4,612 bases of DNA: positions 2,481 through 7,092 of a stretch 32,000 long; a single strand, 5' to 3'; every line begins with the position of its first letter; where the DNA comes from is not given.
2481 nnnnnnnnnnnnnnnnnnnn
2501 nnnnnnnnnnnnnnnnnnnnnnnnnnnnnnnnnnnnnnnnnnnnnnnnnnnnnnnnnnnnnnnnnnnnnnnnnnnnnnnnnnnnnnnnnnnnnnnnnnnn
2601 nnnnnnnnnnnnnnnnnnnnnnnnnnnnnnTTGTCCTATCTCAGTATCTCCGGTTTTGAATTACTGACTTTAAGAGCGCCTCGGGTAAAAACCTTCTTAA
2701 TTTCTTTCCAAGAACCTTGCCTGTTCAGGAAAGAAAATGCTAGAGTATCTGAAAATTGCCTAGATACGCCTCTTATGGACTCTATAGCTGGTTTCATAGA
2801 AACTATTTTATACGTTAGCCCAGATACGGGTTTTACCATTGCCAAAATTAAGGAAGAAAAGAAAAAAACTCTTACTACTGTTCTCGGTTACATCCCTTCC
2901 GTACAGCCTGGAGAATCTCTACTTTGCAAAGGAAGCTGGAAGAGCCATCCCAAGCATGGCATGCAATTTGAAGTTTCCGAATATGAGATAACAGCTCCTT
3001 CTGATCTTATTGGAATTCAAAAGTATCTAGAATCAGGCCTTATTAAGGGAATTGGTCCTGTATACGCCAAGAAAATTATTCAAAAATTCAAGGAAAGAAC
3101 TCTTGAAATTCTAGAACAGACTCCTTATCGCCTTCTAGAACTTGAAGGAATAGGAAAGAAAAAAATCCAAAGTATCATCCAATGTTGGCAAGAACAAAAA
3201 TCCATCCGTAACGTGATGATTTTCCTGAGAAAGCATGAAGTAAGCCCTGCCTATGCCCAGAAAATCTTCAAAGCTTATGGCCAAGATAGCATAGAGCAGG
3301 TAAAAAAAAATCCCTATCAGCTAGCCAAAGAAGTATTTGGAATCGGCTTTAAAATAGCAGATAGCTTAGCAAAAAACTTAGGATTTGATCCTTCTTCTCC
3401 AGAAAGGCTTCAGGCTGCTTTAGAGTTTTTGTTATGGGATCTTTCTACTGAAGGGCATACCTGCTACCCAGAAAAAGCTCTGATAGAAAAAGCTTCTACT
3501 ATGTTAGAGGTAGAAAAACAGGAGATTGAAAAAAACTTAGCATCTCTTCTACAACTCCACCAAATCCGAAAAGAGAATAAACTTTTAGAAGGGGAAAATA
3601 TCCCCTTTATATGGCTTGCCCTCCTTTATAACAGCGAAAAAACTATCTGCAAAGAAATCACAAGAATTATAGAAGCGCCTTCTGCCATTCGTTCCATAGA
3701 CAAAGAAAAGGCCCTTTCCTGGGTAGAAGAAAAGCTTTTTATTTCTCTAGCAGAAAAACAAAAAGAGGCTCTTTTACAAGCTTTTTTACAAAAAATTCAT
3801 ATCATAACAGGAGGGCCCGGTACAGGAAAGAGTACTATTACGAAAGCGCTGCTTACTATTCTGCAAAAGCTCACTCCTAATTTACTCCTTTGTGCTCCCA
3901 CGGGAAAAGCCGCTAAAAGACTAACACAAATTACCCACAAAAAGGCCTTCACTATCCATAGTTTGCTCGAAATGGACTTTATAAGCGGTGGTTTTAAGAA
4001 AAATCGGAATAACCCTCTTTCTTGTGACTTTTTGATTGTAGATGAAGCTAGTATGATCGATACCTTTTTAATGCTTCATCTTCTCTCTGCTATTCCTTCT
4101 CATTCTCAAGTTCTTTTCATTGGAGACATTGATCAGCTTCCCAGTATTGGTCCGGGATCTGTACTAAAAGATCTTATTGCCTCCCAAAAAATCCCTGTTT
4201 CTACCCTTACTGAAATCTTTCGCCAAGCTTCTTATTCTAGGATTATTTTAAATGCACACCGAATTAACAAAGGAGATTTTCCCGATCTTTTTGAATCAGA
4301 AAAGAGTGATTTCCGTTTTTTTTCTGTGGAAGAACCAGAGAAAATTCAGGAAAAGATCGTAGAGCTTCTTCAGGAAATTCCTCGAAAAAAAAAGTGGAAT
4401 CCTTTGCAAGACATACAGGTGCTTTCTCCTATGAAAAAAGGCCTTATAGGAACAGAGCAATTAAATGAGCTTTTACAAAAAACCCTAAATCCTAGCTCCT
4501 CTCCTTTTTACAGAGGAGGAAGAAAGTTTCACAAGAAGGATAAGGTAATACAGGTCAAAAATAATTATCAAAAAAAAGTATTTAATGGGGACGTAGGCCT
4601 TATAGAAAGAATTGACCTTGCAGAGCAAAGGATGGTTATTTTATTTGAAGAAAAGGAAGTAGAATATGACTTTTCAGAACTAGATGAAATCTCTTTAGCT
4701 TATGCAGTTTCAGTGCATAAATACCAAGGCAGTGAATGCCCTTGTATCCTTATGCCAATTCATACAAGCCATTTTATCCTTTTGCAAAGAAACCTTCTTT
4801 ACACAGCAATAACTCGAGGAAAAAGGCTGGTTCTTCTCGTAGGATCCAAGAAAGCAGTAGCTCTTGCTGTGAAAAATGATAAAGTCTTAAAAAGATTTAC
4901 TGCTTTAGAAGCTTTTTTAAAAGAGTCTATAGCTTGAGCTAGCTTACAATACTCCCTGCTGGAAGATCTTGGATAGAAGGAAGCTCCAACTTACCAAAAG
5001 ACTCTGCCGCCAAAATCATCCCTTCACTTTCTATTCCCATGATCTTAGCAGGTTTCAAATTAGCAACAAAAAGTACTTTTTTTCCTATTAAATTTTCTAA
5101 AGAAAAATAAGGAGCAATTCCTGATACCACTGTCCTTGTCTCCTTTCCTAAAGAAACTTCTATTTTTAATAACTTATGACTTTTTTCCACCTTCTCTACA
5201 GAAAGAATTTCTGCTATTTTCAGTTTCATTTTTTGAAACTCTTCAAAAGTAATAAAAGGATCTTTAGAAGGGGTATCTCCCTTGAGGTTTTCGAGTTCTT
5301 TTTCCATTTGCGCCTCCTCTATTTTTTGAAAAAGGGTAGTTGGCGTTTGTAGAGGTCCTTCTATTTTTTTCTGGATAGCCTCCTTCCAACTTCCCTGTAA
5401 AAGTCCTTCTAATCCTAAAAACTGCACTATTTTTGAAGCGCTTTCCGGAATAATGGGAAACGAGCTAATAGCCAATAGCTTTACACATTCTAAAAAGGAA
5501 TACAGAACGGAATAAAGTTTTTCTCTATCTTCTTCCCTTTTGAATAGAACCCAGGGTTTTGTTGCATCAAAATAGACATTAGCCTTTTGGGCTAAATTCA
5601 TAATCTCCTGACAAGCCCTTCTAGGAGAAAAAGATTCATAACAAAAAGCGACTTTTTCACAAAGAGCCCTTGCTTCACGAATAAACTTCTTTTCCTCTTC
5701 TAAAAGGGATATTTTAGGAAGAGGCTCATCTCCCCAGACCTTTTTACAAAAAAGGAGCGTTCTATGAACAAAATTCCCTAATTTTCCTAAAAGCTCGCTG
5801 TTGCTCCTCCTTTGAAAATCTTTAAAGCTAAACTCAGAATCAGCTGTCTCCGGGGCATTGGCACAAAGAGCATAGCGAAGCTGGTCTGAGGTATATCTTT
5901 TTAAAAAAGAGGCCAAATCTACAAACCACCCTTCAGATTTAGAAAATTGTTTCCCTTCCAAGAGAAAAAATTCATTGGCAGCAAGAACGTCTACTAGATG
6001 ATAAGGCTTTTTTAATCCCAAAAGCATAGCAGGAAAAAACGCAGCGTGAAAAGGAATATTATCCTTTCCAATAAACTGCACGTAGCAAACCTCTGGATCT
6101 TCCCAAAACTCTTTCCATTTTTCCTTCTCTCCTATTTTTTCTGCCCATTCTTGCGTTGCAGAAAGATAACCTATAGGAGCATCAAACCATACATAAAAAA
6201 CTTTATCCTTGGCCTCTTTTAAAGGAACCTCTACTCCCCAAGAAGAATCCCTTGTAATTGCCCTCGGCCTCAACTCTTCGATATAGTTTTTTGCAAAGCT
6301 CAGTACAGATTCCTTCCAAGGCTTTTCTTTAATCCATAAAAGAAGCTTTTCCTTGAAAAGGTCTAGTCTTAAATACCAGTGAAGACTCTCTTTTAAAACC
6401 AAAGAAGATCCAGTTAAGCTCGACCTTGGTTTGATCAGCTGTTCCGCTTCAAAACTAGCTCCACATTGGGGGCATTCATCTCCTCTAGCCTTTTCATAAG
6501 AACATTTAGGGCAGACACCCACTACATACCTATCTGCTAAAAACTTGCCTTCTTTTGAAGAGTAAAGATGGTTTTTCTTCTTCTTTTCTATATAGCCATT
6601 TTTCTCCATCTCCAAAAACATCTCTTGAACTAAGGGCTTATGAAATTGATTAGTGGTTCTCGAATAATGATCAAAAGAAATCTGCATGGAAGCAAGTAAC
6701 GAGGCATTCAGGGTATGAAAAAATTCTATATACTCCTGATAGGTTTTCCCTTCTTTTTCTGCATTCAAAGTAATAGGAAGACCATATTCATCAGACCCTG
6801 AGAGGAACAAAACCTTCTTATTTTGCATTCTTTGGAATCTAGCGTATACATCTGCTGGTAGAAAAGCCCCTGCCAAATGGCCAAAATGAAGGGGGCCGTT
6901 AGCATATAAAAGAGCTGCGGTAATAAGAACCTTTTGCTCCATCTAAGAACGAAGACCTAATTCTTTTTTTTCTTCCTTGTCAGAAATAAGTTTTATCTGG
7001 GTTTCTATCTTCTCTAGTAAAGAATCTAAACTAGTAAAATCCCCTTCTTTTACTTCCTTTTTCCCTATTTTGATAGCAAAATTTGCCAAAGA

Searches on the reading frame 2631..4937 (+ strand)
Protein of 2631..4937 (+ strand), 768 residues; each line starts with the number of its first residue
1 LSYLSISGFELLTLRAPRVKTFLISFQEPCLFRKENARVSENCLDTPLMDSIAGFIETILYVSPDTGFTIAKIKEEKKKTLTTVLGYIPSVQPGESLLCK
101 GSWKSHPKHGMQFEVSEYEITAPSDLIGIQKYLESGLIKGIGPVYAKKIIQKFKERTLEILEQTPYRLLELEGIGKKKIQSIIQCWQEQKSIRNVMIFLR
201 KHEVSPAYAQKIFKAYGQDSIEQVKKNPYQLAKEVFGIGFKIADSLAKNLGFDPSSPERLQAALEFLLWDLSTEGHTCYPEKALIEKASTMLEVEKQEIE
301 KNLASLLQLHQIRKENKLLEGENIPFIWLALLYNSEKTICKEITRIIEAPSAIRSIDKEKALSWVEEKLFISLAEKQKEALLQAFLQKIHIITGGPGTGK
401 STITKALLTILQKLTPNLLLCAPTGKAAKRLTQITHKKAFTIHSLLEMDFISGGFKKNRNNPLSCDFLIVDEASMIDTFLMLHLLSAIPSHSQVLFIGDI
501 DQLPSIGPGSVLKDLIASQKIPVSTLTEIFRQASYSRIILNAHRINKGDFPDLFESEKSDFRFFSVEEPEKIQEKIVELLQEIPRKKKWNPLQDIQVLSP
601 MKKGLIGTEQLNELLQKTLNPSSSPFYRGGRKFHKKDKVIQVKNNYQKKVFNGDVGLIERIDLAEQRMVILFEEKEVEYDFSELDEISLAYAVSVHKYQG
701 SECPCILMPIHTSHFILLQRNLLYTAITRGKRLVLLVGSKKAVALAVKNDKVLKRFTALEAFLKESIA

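Call 71: search_protein_families(library=pfam, proteins=[window:2631-4937:+], max_evalue=0.00001)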
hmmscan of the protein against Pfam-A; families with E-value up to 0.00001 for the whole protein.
window:2631-4937:+ (768 aa): 10 families
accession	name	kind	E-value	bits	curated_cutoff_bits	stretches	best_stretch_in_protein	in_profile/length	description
PF14490.11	HHH_RecD2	-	6.7e-42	141.8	27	2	188-278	1-92/92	ATP-dependent RecD2 DNA helicase HHH domain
PF13245.12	AAA_19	-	1.7e-40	138.8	25.1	1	377-508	1-134/134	AAA domain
PF13604.12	AAA_30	-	1.2e-37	130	27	1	373-554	2-177/191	AAA domain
PF23139.1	OB_YrrC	-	2.3e-22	79.2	27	1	49-123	1-76/76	ATP-dependent DNA helicase YrrC, OB-fold domain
PF18335.7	SH3_13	-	6.6e-20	71.1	41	1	611-672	1-65/65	ATP-dependent RecD-like DNA helicase SH3 domain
PF13538.12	UvrD_C_2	-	3.7e-15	55.9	27.4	1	689-737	1-52/52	UvrD-like helicase C-terminal domain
PF14520.12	HHH_5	-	1.1e-11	45.4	27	1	138-187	7-56/57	Helix-hairpin-helix domain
PF13086.12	AAA_11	-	7.5e-09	36.2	27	0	373-428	2-65/257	AAA domain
PF01443.25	Viral_helicase1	-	1.6e-08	35.1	21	0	391-538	2-135/228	Viral superfamily 1 RNA helicase core domain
PF05127.21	NAT10_TcmA_helicase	-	8.1e-06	26.3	22.7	0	391-487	1-112/176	RNA cytidine acetyltransferase NAT10/TcmA, helicase domain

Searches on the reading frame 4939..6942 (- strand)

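Call 71: search_protein_families(library=pfam, proteins=[window:4939-6942:-], max_evalue=0.00001)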
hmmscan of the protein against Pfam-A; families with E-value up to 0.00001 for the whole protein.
window:4939-6942:- (667 aa): 5 families
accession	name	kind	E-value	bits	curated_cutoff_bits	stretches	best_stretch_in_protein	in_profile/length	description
PF09334.17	tRNA-synt_1g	-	9.8e-142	472.8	20.1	1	5-396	1-391/391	tRNA synthetases class I (M)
PF01588.26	tRNA_bind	-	4.2e-24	84.9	27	1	574-649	1-79/96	Putative tRNA binding domain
PF00133.28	tRNA-synt_1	-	2e-16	60.2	22.7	1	13-241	33-245/414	tRNA synthetases class I (I, L, M and V)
PF19303.5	Anticodon_3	-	8e-13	49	23.5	1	415-553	9-147/152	Anticodon binding domain of methionyl tRNA ligase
PF08264.19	Anticodon_1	-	3.4e-06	27.4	25.1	1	418-529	2-113/148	Anticodon-binding domain of tRNA ligase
